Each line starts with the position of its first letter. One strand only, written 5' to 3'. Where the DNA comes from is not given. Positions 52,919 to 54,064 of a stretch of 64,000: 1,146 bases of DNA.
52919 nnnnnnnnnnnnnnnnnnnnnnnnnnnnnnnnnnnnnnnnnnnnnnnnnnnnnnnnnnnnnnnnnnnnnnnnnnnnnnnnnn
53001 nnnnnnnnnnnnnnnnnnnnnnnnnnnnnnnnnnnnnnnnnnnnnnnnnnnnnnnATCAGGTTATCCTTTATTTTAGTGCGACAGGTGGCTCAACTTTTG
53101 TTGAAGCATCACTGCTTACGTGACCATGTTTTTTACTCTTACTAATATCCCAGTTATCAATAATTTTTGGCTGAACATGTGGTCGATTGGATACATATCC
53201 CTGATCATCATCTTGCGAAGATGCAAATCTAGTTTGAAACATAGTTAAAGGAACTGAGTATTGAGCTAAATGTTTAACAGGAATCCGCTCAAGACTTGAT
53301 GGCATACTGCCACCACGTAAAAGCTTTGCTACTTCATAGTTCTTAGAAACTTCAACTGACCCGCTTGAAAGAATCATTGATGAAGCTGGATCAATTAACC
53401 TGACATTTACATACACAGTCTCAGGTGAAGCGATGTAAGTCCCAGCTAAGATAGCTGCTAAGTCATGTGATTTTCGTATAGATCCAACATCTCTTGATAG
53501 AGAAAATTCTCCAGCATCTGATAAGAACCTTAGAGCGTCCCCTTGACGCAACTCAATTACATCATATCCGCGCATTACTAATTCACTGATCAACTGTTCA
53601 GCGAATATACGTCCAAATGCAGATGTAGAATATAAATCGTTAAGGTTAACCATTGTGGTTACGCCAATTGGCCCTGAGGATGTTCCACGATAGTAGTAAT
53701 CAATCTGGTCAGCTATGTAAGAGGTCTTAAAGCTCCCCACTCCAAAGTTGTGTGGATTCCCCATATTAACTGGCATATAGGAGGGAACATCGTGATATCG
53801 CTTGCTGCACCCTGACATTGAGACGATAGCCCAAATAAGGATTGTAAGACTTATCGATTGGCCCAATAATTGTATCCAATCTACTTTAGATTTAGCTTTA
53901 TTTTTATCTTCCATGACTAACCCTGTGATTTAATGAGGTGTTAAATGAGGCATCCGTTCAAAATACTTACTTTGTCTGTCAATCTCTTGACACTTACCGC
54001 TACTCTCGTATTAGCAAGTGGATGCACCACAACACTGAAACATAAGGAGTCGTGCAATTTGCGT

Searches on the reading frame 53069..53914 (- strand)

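Call 61: search_protein_families(library=pfam, proteins=[window:53069-53914:-], max_evalue=0.00001)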
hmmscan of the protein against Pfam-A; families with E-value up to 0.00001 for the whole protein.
window:53069-53914:- (281 aa): 1 family
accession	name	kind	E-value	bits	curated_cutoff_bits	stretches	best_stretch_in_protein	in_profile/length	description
PF17680.6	FlgO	-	6.4e-32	110.6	22.6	1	78-192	18-128/130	FlgO protein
